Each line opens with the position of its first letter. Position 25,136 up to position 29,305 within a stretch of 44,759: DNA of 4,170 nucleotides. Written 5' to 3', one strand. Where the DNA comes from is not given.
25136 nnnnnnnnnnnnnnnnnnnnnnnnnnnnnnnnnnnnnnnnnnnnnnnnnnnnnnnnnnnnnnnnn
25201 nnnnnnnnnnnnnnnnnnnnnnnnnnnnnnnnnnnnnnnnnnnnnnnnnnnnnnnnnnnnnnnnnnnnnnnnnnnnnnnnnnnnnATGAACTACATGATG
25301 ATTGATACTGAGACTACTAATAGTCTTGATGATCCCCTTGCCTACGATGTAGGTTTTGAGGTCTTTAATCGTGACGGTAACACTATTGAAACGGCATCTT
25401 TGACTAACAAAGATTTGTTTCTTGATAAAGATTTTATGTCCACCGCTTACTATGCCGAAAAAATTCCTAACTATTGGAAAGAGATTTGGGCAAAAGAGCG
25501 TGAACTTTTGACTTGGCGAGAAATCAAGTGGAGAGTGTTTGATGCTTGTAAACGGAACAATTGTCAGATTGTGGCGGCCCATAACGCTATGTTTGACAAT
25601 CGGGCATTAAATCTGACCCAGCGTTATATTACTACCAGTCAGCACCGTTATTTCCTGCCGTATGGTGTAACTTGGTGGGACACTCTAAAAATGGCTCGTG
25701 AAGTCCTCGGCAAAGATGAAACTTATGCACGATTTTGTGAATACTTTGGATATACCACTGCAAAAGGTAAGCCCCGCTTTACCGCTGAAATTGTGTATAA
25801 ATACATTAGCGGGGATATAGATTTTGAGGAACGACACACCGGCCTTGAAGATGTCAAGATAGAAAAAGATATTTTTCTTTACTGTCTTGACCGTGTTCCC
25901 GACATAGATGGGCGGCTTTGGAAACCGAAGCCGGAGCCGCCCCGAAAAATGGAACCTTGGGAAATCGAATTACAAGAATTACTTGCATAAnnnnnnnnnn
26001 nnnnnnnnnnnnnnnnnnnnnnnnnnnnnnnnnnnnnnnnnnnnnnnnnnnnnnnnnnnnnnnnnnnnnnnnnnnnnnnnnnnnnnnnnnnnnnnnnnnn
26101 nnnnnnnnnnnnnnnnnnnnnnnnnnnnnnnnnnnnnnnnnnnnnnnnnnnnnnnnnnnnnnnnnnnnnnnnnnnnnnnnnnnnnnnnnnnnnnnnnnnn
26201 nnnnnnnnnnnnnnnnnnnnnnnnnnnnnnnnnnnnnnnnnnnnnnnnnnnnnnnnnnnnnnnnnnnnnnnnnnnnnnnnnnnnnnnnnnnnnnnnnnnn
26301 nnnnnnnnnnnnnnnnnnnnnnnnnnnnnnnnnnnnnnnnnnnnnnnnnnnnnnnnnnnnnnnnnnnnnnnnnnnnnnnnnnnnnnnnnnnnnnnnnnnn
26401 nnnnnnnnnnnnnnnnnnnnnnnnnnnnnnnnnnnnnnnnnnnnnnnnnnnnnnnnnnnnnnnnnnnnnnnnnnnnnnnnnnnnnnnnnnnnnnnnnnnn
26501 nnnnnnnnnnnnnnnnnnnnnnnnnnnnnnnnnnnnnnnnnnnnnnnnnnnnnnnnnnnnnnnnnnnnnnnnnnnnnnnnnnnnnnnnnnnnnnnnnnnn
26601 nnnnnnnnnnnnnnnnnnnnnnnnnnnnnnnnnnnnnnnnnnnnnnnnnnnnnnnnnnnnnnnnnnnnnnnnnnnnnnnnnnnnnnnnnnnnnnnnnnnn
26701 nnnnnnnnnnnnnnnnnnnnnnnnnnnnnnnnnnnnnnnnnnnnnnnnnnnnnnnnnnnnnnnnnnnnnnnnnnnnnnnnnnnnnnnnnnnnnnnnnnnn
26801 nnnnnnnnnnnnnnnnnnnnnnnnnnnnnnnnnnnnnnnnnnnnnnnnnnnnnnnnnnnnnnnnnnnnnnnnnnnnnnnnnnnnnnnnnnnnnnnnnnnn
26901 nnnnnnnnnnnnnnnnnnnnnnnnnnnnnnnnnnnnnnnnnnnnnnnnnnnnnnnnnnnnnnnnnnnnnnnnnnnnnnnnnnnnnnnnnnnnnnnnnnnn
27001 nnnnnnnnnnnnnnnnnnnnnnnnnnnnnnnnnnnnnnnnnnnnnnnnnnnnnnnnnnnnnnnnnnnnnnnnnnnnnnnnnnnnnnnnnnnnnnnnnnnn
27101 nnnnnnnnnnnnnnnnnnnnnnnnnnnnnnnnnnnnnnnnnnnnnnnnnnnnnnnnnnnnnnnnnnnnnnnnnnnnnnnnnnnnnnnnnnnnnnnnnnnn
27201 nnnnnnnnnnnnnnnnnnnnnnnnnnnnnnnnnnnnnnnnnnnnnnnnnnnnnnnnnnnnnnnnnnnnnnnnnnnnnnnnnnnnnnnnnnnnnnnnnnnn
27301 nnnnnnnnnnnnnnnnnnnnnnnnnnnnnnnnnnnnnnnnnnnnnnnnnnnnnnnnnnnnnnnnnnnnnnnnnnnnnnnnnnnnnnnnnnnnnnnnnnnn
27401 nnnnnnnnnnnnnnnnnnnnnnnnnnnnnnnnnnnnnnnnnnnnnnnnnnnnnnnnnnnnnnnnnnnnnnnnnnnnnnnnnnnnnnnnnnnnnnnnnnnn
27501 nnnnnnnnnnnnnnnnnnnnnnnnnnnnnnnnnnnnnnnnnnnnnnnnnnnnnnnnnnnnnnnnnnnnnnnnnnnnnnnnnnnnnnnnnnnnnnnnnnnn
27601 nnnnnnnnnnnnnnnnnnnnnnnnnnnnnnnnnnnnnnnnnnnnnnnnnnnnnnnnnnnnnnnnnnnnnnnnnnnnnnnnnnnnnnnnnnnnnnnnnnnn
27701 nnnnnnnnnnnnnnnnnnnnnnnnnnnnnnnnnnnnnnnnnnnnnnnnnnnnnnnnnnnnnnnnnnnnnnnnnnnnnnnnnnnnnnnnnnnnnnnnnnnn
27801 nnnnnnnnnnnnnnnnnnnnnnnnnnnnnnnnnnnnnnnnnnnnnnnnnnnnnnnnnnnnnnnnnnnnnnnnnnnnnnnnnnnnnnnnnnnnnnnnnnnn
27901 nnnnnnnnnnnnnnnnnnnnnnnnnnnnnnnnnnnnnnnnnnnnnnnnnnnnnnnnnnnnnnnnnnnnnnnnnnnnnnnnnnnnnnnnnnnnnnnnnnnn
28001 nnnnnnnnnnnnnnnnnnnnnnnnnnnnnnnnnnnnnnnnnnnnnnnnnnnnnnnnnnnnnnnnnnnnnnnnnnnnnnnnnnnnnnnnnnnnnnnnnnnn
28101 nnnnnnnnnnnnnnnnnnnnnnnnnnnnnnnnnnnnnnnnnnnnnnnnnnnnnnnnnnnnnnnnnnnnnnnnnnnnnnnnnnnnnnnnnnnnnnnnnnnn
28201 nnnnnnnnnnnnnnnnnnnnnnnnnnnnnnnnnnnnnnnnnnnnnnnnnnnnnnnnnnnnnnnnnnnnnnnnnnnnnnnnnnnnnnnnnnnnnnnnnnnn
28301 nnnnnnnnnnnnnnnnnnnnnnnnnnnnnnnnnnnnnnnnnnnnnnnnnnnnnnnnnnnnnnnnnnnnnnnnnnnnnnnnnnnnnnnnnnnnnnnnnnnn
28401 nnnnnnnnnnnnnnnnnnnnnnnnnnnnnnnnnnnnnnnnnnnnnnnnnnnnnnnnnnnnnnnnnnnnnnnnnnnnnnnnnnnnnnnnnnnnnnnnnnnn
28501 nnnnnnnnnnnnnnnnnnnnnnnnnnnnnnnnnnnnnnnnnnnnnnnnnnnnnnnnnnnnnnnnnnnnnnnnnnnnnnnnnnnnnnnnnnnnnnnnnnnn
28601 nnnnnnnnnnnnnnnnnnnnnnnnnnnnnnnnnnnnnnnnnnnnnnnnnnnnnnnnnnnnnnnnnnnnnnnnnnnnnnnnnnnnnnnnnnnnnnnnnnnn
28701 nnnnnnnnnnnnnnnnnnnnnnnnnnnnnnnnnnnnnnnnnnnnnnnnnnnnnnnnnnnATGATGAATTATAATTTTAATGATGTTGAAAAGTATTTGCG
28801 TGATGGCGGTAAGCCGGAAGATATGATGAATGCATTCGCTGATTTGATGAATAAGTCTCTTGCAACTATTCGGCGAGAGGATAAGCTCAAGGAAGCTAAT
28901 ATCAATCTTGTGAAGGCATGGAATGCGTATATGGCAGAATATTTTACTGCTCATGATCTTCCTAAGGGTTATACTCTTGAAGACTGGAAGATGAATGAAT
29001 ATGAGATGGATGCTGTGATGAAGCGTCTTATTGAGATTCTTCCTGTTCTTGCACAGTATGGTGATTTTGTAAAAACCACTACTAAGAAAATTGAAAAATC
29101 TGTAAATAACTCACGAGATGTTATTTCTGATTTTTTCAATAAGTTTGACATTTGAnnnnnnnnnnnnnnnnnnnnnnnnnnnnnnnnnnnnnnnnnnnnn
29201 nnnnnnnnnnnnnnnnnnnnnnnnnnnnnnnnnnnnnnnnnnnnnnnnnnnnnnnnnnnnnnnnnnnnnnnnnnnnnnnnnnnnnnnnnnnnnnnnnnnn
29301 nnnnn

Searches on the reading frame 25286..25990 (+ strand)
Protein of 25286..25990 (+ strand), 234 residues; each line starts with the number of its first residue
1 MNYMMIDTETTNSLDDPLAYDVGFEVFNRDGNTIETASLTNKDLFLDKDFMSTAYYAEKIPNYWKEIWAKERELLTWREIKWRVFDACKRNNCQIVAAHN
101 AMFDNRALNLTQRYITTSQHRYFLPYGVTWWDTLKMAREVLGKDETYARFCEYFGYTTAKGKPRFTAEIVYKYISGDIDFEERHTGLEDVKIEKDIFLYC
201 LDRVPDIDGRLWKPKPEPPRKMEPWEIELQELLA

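Call 15: search_protein_families(library=pfam, max_evalue=0.01, proteins=[window:25286-25990:+])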
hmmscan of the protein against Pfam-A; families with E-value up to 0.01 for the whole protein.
window:25286-25990:+ (234 aa): 0 families

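Call 16: search_protein_families(library=phrogs, max_evalue=0.001, proteins=[window:25286-25990:+])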
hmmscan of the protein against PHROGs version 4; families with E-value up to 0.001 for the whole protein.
window:25286-25990:+ (234 aa): 3 families
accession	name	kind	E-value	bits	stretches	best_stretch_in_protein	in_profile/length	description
phrog_20187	-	unknown function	3.8e-26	93.2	1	3-206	10-233/272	-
phrog_192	-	DNA, RNA and nucleotide metabolism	8.4e-08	32.9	1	1-204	106-274/397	DNA polymerase exonuclease subunit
phrog_17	-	DNA, RNA and nucleotide metabolism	1.6e-05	24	1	1-157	670-788/1445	DNA polymerase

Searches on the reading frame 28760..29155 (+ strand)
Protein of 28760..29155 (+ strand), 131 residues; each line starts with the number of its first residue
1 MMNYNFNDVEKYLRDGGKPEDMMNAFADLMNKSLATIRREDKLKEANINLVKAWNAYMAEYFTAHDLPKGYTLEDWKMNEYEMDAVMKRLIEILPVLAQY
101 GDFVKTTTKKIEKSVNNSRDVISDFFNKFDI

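Call 14: search_protein_families(library=pfam, max_evalue=0.01, proteins=[window:28760-29152:+])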
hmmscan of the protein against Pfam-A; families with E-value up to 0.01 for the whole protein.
seq(131 aa): 1 family
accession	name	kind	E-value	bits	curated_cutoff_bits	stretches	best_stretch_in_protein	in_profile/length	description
PF06730.16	FAM92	-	0.0061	16.5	23.6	1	26-115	31-123/225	FAM92 protein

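Call 16: search_protein_families(library=phrogs, max_evalue=0.001, proteins=[window:28760-29152:+])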
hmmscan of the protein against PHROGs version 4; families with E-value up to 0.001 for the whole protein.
seq(131 aa): 0 families

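Call 18: find_related_loci(query=window:28760-29152:+, collection=viral_contigs, flank=6000)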
Query seq(131 aa) (131 aa) in viral_contigs; peptide patterns used: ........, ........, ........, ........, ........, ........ (x = any residue, [..] = any of these).
6 stretches matched a pattern, but none encodes a relative of the query by tblastn (E <= 1e-3).
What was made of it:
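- Tried and rejected: A protein-based IMG/VR search with the 131-aa protein found nothing (call 18).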

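Call 19: find_encoding_contigs(protein=window:28760-29155:+, flank=10000, max_places=10)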
Protein window:28760-29155:+ (131 aa): 10 contigs read that carry it; 10 places shown.
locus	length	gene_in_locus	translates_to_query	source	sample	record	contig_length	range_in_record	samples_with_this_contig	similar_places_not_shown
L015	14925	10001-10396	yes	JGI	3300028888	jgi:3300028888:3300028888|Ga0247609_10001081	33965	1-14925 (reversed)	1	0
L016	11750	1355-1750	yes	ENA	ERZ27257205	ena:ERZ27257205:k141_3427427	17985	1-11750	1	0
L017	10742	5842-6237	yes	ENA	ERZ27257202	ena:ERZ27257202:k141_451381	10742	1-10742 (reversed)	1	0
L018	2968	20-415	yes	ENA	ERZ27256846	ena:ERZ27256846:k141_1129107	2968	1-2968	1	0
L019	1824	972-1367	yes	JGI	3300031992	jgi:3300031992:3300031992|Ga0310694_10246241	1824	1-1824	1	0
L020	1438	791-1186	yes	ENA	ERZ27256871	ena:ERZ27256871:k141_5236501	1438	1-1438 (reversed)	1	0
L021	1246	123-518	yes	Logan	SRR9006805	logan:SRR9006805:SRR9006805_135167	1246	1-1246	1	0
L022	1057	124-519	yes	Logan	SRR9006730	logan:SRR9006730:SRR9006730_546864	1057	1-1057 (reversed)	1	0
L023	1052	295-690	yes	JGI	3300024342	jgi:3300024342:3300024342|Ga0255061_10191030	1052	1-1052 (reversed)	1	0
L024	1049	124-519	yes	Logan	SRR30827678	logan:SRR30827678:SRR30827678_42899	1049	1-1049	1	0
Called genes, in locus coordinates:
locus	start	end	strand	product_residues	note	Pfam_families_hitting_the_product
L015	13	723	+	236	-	-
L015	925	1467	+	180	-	-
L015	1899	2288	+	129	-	-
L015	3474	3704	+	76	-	-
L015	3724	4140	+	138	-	-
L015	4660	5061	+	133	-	-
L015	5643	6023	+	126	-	-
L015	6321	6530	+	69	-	-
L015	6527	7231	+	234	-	-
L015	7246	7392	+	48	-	-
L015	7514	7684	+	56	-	-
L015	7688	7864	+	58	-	-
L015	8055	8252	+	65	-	-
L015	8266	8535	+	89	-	-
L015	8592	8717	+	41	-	-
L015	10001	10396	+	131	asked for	-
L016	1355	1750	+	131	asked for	-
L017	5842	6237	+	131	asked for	-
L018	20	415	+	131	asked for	-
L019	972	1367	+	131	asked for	-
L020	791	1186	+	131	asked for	-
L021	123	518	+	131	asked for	-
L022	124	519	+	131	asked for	-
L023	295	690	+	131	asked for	-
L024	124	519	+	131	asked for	-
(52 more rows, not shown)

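Call 28: find_homologous_proteins(query=window:28760-29152:+, max_evalue=0.001)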
Query seq(131 aa) (131 aa): 8 proteins with E <= 0.001 among 12 candidates.
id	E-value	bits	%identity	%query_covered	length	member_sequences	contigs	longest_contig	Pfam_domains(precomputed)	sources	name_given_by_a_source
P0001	2.5e-79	281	98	100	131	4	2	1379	-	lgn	-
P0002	7.2e-75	267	92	100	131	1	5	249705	-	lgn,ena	-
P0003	3.9e-71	255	89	100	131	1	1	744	-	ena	-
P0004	5.4e-71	254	89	100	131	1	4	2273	-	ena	-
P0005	9.0e-71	254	89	100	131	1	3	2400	-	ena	-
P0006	9.5e-69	247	85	100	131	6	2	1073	-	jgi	-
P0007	1.4e-67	243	85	100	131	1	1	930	-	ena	-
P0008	7.1e-67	241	85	100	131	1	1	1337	-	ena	-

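Call 29: find_encoding_contigs(protein=P0002, flank=10000, max_places=6)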
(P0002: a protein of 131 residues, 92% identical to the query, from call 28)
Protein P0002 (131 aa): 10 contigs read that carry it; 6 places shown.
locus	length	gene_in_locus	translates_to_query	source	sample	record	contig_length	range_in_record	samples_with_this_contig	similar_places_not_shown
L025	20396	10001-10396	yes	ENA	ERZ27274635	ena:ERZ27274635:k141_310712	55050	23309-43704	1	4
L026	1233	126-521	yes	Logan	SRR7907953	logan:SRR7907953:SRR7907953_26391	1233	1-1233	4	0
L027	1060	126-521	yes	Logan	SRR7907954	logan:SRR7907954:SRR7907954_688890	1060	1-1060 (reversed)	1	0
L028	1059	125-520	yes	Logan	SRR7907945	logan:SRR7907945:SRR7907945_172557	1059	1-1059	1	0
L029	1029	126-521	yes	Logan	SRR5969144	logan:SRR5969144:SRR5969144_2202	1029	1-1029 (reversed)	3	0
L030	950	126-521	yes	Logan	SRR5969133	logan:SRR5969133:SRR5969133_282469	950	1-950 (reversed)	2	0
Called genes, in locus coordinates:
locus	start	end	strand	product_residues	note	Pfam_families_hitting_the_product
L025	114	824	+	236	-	-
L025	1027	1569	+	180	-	-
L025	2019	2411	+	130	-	-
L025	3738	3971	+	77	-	-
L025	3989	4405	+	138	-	-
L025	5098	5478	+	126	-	-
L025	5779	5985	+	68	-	-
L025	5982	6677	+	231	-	-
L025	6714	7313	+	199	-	PF13392:HNH_3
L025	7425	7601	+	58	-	-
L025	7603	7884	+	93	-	-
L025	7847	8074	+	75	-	-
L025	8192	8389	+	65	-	-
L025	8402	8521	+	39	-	-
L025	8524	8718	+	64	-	-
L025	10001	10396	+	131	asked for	-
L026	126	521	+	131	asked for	-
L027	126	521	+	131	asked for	-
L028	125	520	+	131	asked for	-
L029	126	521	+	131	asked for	-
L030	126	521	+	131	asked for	-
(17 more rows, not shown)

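Call 30: find_encoding_contigs(protein=P0005, flank=10000, max_places=4)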
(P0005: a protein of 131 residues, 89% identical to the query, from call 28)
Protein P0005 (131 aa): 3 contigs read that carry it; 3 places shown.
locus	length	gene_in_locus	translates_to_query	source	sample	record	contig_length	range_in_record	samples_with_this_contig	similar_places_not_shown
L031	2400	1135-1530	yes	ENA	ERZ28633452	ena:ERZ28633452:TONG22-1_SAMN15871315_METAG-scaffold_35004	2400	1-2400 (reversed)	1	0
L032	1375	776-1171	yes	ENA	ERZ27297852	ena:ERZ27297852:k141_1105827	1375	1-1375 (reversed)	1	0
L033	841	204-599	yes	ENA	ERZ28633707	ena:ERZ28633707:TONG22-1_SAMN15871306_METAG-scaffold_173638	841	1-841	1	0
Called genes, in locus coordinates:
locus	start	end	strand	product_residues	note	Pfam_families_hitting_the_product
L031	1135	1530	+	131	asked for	-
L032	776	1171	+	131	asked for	-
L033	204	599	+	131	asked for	-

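Call 86: search_protein_representatives(protein=window:28760-29155:+)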
Query: 131 residues. Proteins with E-value up to 0.001 (for the whole library): 54; up to 1e-10: 18; up to 1e-30: 2. The best 54 are listed.
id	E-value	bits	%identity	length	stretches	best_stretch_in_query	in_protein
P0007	4.4e-68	243.2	85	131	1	1-131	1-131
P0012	2.2e-34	134.3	54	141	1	2-131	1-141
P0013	4.1e-24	101.1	37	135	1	2-131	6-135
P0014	5.2e-24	100.8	43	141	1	2-129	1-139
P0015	1.3e-22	96.3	45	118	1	4-128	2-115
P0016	6.4e-22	94.1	40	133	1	1-127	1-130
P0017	1.5e-21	92.9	39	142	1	1-129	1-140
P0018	7.9e-19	84.1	38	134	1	2-113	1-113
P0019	3.0e-18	82.2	39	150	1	2-113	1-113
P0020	5.2e-17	78.2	32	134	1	5-121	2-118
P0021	7.4e-17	77.7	34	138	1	4-131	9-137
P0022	2.5e-16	76.0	32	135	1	5-125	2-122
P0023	1.1e-15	73.9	39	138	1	1-128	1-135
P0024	2.8e-15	72.6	36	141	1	2-107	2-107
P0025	3.8e-12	62.5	40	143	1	2-126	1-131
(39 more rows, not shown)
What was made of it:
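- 28760..29155 (+): Gene for a 131-aa protein of unknown function. It contains no in-frame TAG codon and is predicted to form a long helical hairpin. The family has 54 clusters at 50% identity, nearly all of 104-166 aa; a few weak matches are single stretches of much larger proteins (call 86).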

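Call 89: search_protein_families(library=pfam, alignment_id=A8, max_evalue=0.01)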
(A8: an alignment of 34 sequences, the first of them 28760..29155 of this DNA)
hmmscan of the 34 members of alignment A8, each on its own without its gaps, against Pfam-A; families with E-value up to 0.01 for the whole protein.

A. member 1, window:28760-29155:+ (131 aa): 1 family
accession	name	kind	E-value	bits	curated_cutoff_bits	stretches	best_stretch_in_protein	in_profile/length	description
PF06730.16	FAM92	-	0.0061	16.5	23.6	1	26-115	31-123/225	FAM92 protein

B. families by the number of members that match (of 34 scanned): 10 families
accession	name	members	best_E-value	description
PF14629.12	ORC4_C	1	0.00015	Origin recognition complex (ORC) subunit 4 C-terminus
PF16022.11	DUF4783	1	0.0023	Domain of unknown function (DUF4783)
PF12869.13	tRNA_anti-like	1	0.0026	tRNA_anti-like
PF24849.1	DUF7724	1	0.0029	Domain of unknown function (DUF7724)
PF21111.3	CDI_toxin_EC869_like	1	0.0056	CDI toxin restriction endonuclease-like domain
PF08651.15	DASH_Duo1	1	0.0058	DASH complex subunit Duo1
PF06730.16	FAM92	1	0.0061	FAM92 protein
PF16169.10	DUF4872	1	0.0076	Domain of unknown function (DUF4872)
PF04818.19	CID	1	0.0089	CID domain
PF17049.10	AEP1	1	0.0093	ATPase expression protein 1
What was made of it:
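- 28760..29155 (+): There is no consistent Pfam or PHROG match (calls 14, 16, 89).
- Tried and rejected: There is no consistent Pfam or PHROG family (calls 14, 16, 89).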

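Call 94: predict_structure(alignment_id=A8)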
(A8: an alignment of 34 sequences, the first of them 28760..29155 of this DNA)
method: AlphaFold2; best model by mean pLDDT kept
length: 131 residues; sequences in the alignment: 34
mean_pLDDT: 83.7   pTM: 0.57
mean pLDDT of the five models: 83.7, 76.6, 75.7, 73.8, 72.9
residues with pLDDT >= 90: 79; 70-90: 23; 50-70: 18; < 50: 11
segments of 3 or more residues with pLDDT < 50: 110-118
pLDDT, mean of each block of 10 residues (from residue 1): 81 92 91 93 96 98 95 96 94 85 60 47 64 46
secondary structure, 60 per line:
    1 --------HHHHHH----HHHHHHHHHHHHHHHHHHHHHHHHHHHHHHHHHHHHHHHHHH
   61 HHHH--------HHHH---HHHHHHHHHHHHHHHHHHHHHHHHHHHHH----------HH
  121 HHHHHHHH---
elements in order: H9-14 H19-64 H73-76 H80-108 H119-128

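Call 99: fold_search(model_id=the predicted structure, library=pdb)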
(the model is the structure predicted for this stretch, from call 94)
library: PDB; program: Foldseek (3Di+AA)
matches with E <= 10: 35; with E <= 0.001: 0
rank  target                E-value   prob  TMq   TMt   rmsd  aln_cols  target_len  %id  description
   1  6j5t_C                1.8e+00  0.08  0.24  0.06  24.4       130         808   14  Reconstitution and structure of a plant NLR resistosome conferring immunity (released 2019-03-20)
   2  1oxz                  2.6e+00  0.08  0.27  0.27  10.3        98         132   18  Crystal Structure of the Human GGA1 GAT domain (released 2003-04-15)
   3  6v8o_O                3.9e+00  0.03  0.16  0.07  19.4       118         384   20  RSC core (released 2020-01-15)
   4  8xqw_I                4.5e+00  0.18  0.33  0.17   7.9        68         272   18  Cryo-EM structure of the Ycf2-FtsHi motor complex from Chlamydomonas reinhardtii in AMPPNP bound state (released 2024-09-11)
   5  4biz_F                4.5e+00  0.09  0.29  0.20   6.6        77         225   14  Crystal structure of CpxAHDC (orthorhombic form 2) (released 2014-04-23)
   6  7mdm_A                4.5e+00  0.04  0.18  0.05  16.5        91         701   11  Structure of human p97 ATPase L464P mutant (released 2021-08-25)
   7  5kp6_B                4.8e+00  0.07  0.16  0.25   9.6        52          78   15  Crystal Structure of the Curacin Biosynthetic Pathway HMG Synthase in Complex with Apo Donor-ACP (released 2016-08-31)
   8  9s9i_B                4.8e+00  0.05  0.26  0.19  17.9       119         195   13  S. islandicus CdvA (non-polymerising mutant) (released 2026-01-28)
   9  7nk7_G                5.2e+00  0.08  0.28  0.38  14.7       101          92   14  Mycobacterium smegmatis ATP synthase F1 state 1 (released 2021-10-27)
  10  9qxx_B                5.6e+00  0.12  0.35  0.08  15.5        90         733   16  JetABC DNA loaded state dimer (released 2025-10-01)
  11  1qsd_A                5.6e+00  0.08  0.30  0.37  17.1       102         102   13  RBL2P, BETA-TUBULIN BINDING POST-CHAPERONIN COFACTOR (released 1999-12-22)
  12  2nsb                  6.4e+00  0.03  0.17  0.20  10.4        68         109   13  Structures of and interactions between domains of trigger factor from Themotoga maritima (released 2007-03-27)
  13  1i6z_MODEL_1_A        6.4e+00  0.01  0.17  0.17  24.9       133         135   15  BAG DOMAIN OF BAG1 COCHAPERONE (released 2001-09-06)
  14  8q8q_A                6.9e+00  0.03  0.24  0.12  14.3       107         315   17  Cryo-EM structure of the magnesium channel CtMrs2 in the open state (released 2024-11-27)
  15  7z37_DP1              7.4e+00  0.06  0.36  0.18  29.9       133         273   10  Structure of the RAF1-HSP90-CDC37 complex (RHC-II) (released 2022-09-14)
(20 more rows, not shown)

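Call 100: find_encoding_contigs(protein=P0013, flank=5000, max_places=3)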
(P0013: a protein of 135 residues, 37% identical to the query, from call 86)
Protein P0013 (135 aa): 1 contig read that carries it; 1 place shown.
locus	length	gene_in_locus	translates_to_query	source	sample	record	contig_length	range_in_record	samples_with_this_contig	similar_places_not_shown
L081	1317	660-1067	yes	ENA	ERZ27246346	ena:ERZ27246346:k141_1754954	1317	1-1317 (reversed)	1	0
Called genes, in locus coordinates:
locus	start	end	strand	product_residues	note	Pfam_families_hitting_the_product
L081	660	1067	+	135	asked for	-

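Call 101: find_encoding_contigs(protein=P0020, flank=5000, max_places=3)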
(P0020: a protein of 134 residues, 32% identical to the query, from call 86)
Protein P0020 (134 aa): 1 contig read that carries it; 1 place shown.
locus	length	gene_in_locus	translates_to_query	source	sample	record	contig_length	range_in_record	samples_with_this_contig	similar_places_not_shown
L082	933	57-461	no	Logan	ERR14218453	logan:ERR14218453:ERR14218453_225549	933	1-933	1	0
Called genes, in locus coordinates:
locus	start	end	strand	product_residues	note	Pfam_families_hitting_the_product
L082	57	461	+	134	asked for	-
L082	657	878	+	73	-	-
